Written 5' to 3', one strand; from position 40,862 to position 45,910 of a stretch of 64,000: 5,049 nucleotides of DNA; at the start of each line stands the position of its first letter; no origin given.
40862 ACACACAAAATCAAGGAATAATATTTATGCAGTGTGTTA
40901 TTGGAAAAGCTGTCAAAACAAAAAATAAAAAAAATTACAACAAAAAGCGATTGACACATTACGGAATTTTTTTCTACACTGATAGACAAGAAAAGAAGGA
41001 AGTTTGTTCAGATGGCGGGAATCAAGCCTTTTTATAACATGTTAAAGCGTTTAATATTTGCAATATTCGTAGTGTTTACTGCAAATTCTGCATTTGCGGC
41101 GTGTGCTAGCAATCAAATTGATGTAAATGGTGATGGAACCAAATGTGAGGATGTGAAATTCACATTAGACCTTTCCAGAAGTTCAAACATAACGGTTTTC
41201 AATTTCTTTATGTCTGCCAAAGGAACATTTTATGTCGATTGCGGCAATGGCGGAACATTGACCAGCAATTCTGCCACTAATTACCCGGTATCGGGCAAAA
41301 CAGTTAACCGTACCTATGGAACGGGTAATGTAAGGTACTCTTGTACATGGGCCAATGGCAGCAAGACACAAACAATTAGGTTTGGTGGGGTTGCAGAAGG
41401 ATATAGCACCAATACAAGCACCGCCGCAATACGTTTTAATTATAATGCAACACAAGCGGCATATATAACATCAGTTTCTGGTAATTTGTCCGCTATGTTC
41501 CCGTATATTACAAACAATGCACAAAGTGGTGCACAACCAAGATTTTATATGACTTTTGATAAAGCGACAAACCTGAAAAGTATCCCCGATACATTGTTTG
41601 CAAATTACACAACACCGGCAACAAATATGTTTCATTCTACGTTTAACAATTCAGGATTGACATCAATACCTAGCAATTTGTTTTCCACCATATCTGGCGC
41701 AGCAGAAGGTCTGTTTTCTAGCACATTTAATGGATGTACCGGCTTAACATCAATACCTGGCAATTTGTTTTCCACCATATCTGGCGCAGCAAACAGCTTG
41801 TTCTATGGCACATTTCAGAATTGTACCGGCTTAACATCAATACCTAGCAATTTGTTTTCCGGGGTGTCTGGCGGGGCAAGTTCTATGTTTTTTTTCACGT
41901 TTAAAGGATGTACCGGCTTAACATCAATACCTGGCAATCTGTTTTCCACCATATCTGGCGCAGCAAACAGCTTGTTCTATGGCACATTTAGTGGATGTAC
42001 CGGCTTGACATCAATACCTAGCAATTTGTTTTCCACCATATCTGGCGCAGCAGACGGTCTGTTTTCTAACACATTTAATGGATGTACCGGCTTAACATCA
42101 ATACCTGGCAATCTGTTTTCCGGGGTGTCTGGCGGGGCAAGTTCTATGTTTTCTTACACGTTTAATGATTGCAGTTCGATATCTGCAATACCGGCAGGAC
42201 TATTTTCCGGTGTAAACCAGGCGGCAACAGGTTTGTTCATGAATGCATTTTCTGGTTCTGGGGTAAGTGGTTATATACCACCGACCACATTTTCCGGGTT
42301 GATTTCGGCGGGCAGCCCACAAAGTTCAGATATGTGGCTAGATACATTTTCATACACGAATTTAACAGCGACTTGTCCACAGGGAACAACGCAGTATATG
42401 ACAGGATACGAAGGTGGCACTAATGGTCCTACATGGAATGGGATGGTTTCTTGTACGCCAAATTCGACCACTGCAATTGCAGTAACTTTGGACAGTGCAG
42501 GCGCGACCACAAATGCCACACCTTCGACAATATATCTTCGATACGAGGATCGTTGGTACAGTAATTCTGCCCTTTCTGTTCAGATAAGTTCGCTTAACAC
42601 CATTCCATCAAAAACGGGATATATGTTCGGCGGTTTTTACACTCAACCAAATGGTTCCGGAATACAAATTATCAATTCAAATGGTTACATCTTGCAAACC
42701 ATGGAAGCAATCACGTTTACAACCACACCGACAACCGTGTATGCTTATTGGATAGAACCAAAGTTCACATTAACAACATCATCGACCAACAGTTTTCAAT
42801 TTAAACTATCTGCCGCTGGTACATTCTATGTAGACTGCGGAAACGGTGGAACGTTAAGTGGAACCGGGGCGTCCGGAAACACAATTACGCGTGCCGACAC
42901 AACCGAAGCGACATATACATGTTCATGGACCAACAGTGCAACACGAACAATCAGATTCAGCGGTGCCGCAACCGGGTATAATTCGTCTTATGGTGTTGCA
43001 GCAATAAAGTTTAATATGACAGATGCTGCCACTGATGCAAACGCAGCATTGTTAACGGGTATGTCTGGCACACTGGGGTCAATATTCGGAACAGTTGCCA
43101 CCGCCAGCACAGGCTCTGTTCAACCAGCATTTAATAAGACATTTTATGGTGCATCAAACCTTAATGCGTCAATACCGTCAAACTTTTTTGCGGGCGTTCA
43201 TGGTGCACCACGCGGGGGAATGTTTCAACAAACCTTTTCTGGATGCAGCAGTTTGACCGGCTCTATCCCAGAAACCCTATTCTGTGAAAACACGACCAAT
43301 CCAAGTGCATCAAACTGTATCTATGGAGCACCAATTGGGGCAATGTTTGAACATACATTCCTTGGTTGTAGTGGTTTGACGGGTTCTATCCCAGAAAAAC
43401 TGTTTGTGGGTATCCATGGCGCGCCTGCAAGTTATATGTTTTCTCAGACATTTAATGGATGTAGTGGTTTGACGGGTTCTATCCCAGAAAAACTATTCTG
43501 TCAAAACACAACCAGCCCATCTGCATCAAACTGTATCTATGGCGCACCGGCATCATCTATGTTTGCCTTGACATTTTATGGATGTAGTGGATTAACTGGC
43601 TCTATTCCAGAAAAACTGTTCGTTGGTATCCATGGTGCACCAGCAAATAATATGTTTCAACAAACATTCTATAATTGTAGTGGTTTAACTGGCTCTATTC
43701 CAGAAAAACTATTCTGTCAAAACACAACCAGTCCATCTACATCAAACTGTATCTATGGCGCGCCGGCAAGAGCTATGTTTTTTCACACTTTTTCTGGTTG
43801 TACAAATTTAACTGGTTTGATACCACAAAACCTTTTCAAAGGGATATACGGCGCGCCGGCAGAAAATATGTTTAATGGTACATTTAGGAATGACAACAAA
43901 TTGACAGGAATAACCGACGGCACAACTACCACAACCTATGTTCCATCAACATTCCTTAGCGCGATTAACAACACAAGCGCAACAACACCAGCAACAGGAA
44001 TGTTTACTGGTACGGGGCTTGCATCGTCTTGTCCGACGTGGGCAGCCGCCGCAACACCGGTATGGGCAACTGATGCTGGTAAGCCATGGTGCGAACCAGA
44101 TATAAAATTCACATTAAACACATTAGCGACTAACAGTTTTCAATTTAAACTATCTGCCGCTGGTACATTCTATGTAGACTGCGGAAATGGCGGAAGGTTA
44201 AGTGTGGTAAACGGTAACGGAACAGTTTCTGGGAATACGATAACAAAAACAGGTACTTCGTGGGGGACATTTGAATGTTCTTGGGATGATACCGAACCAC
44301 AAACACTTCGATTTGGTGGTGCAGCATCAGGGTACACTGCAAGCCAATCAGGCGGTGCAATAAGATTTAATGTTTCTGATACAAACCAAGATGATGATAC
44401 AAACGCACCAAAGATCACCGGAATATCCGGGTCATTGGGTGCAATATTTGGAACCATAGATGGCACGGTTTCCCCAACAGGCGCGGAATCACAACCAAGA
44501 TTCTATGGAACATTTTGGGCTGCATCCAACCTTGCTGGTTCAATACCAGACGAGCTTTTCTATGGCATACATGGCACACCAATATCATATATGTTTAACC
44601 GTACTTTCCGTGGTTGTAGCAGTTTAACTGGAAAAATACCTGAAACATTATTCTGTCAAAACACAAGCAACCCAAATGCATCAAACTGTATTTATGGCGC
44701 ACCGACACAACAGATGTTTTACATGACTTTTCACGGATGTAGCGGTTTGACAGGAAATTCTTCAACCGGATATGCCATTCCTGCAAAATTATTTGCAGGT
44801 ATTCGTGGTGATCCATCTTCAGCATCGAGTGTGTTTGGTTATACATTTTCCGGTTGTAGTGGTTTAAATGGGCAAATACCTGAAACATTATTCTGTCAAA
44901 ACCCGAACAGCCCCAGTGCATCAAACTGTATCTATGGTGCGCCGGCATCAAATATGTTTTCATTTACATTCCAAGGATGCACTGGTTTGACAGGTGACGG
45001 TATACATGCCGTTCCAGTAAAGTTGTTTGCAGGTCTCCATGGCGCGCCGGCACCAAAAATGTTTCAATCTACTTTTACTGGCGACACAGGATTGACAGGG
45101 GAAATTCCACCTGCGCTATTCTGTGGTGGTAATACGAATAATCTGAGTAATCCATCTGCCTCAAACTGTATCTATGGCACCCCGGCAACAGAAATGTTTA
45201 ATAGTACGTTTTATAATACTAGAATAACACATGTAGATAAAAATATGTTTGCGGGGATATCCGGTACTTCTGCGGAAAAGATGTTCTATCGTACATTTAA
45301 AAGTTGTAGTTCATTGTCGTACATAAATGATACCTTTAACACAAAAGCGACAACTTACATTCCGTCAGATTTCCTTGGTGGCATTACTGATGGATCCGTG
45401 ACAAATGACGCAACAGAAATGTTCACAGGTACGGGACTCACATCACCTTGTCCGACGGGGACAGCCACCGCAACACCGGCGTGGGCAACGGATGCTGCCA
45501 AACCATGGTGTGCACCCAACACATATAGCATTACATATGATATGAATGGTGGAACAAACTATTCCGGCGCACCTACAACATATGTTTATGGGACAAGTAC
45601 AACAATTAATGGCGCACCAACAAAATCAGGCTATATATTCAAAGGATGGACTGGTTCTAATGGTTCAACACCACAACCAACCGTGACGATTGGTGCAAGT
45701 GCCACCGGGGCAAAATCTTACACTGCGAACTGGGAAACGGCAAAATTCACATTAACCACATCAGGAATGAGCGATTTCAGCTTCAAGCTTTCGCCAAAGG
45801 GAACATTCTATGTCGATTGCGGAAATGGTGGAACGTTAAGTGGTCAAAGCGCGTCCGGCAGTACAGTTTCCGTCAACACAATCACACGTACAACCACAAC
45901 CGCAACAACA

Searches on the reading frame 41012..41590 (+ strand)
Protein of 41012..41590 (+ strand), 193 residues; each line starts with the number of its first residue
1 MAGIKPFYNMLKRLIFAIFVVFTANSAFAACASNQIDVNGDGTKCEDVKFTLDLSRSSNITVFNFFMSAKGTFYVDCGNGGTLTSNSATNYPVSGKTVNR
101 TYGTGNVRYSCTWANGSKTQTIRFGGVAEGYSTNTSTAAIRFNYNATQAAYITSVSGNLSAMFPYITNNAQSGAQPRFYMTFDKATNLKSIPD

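Call 24: search_protein_families(library=pfam, proteins=[window:41012-41590:+], max_evalue=1)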
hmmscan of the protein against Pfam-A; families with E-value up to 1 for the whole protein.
window:41012-41590:+ (193 aa): 1 family
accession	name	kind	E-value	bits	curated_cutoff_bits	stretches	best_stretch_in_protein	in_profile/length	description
PF02402.22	Lysis_col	-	0.6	10.4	27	0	10-40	1-32/49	Lysis protein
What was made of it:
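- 41012..41101 (+): Signal-peptide-like N-terminus, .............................|AC. It may be a lipoprotein signal, with Cys at residue 31. There is a weak Pfam similarity to the Lysis_col lipoprotein signal (E 0.6; call 24).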

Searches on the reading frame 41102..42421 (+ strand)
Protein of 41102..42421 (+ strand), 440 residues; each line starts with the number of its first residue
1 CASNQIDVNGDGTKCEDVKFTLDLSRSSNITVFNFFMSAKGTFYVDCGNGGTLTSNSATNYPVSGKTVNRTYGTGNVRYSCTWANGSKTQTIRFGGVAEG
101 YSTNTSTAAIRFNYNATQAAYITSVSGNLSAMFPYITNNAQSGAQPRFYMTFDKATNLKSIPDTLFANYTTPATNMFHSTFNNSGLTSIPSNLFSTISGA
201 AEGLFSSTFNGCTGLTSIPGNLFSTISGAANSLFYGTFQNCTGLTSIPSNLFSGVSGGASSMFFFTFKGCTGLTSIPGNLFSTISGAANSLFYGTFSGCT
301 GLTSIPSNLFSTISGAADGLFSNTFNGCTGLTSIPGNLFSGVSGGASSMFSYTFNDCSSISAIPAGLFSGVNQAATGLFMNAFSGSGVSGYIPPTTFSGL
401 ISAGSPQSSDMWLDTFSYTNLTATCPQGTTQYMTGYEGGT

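Call 48: predict_structure(protein=window:41102-42391:+)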
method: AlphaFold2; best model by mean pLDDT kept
length: 430 residues; sequences in the alignment: 1
mean_pLDDT: 62.6   pTM: 0.71
mean pLDDT of the five models: 62.6, 61.8, 60.4, 58.9, 58.6
residues with pLDDT >= 90: 5; 70-90: 137; 50-70: 201; < 50: 87
segments of 3 or more residues with pLDDT < 50: 1-5, 7-13, 28-30, 100-110, 114-120, 128-135, 140-142, 373-375, 393-395, 398-411, 413-415, 419-430
pLDDT, mean of each block of 10 residues (from residue 1): 43 54 56 53 70 64 60 61 64 61 43 48 51 48 59 66 60 69 75 69 82 76 75 87 73 70 87 69 71 86 67 66 81 62 62 72 54 52 53 48 41 46 40
secondary structure, 60 per line:
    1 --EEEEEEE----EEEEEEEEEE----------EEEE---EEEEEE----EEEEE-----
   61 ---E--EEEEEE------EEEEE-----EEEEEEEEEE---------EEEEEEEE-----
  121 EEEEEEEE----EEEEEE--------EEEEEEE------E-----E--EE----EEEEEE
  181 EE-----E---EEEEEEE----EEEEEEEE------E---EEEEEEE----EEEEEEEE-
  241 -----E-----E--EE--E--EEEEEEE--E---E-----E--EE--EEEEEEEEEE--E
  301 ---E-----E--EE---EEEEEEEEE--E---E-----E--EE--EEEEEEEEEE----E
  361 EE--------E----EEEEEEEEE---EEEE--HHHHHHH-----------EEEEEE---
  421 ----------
elements in order: E3-9 E14-23 E34-37 E41-46 E51-55 E67-72 E79-83 E89-98 E108-115 E121-128 E133-138 E147-153 E175-182 E192-198 E203-210 E221-227 E232-239 E262-268 E288-297 E318-326 E346-355 E360-362 E376-384 E388-391 H394-400 E412-417
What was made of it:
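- Closest known: BspA-type leucine-rich-repeat surface proteins. Same: The AF2 model is an all-beta solenoid (call 48).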

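Call 50: fold_search(model_id=the predicted structure, library=pdb)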
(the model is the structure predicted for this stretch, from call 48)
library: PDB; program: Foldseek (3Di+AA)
matches with E <= 10: 1160; with E <= 0.001: 3
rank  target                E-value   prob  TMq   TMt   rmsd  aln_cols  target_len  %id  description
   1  6k0p_A                6.2e-05  0.97  0.23  0.20  19.6       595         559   11  Catalytic domain of GH87 alpha-1,3-glucanase D1045A in complex with nigerose (released 2019-12-25)
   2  6k0s_A                9.4e-05  0.97  0.23  0.20  19.5       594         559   11  Catalytic domain of GH87 alpha-1,3-glucanase D1069A in complex with nigerose (released 2019-12-25)
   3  6k0m                  2.2e-04  0.93  0.24  0.20  19.9       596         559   10  Catalytic domain of GH87 alpha-1,3-glucanase from Paenibacillus glycanilyticus FH11 (released 2019-12-25)
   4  4xkv                  1.3e-01  0.18  0.19  0.15  12.5       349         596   10  Tailspike protein mutant D339N of E. coli bacteriophage HK620 (released 2016-01-20)
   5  9fo2_C                1.9e-01  0.11  0.07  0.11  14.2       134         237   13  Coxsackievirus A9 bound with compound 15 (CL278) (released 2024-10-02)
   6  7c9x_C                2.4e-01  0.12  0.07  0.11  13.9       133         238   14  Echovirus 3 F-particle (released 2020-08-12)
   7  7vxh_C                2.4e-01  0.11  0.07  0.11  13.9       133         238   13  Coxsackievirus B3 full particle at pH7.4 (VP3-234Q) (released 2022-01-19)
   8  9wah_I                2.5e-01  0.11  0.07  0.11  15.4       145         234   13  Yeast-expressed polio type 1 stabilized virus-like particles (released 2026-03-04)
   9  7c80_C                2.8e-01  0.20  0.10  0.16  12.6       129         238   12  E30 F-particle in complex with 4B10 (released 2020-07-29)
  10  9fa9_C                2.8e-01  0.11  0.07  0.11  14.1       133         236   14  Coxsackievirus A9 bound with compound 16 (CL298) (released 2024-10-02)
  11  6zck_C                2.8e-01  0.08  0.07  0.11  17.7       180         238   12  Coxsackievirus B4 in complex with capsid binder compound 48 (released 2021-03-17)
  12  8b9f_C                3.0e-01  0.13  0.07  0.13  13.8       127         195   15  Structure of Echovirus 11 complexed with DAF (CD55) calculated from symmetry expansion (released 2022-12-07)
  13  1bev_3                3.2e-01  0.33  0.12  0.19  12.1       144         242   11  BOVINE ENTEROVIRUS VG-5-27 (released 1998-09-16)
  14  7bzo_C                3.3e-01  0.10  0.06  0.09  15.4       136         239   10  Cryo-EM structure of mature Coxsackievirus A10 at pH 5.5 (released 2020-07-22)
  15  7w14_C                3.5e-01  0.10  0.07  0.11  13.9       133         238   13  Coxsackievirus B3 at pH7.4 (VP3-234E) incubation with coxsackievirus and adenovirus receptor for 20min (released 2022-01-19)
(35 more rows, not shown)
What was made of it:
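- Closest known: BspA-type leucine-rich-repeat surface proteins. Different: The best PDB fold match is weak (TM 0.23, beta-helix; call 50).
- Tried and rejected: The single-sequence AF2 model of module 1 was mediocre (pLDDT 62.6) and its fold matches weak (calls 48, 50).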

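Call 53: find_homologous_proteins(query=window:41102-42421:+)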
Query window:41102-42421:+ (440 aa): 1487 proteins with E <= 0.001 among 8000 candidates; the best 120 are listed.
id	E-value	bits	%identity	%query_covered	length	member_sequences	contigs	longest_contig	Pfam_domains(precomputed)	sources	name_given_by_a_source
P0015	3.9e-147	509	46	99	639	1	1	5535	-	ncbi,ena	-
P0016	2.1e-136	474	43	99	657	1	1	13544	-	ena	-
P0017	8.8e-135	468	46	99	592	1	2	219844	PF09479.17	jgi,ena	-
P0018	3.9e-127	443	48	74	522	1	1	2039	-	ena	-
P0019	1.4e-116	408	39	96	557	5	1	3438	-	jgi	jgi:hypothetical protein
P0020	9.0e-116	406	50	99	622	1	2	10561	PF13306.13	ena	-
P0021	2.1e-111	391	42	92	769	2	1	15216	-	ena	-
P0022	6.0e-110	387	42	97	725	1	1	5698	-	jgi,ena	-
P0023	7.1e-110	386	49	99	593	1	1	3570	-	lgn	-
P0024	3.7e-105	371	44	57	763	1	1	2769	-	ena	-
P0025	6.0e-102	360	48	99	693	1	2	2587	-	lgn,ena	-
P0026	8.3e-102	360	49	100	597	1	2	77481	-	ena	-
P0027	3.9e-100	354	43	97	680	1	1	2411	-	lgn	-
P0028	2.4e-99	352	44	72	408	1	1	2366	-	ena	-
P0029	1.4e-98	349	48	80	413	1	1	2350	PF13306.13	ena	-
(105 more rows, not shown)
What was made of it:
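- Closest known: BspA-type leucine-rich-repeat surface proteins. Same: A few homologues carry precomputed LRR_5 or DUF285 hits (call 53).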

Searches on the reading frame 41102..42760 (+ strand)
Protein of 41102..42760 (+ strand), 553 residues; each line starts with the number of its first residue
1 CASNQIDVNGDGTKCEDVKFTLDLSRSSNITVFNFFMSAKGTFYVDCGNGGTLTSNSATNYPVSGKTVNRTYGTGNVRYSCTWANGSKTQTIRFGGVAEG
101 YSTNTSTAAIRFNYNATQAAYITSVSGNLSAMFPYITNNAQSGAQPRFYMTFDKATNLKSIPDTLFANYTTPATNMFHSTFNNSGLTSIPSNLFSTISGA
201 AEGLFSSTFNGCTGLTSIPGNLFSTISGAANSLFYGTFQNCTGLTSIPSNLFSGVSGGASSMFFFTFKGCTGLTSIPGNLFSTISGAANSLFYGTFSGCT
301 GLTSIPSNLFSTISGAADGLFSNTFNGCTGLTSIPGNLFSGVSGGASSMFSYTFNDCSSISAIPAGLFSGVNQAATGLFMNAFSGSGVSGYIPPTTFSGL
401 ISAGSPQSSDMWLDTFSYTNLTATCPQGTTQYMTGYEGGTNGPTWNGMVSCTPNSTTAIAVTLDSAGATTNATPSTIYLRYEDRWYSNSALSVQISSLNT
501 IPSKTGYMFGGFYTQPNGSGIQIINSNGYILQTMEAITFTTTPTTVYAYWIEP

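Call 39: search_solved_structures(query=window:41102-42760:+, max_evalue=1)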
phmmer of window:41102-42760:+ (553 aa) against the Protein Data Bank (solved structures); distinct sequences matched with E-value up to 1: 1.
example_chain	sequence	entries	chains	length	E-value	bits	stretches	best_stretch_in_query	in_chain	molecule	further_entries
7crb_A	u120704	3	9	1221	0.26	13.5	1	232-338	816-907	NAD+ hydrolase (NADase)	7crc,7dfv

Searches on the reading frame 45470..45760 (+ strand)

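Call 24: search_protein_families(library=pfam, proteins=[window:45470-45760:+], max_evalue=1)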
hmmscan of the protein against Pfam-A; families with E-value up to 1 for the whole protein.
window:45470-45760:+ (97 aa): 2 families
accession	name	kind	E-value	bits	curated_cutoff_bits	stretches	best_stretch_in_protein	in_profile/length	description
PF09479.16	Flg_new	-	1.8e-09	38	27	1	19-67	1-45/65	Listeria-Bacteroides repeat domain (List_Bact_rpt)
PF18998.6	Flg_new_2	-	1.2e-05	25.7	23.6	1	20-90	2-71/73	Divergent InlB B-repeat domain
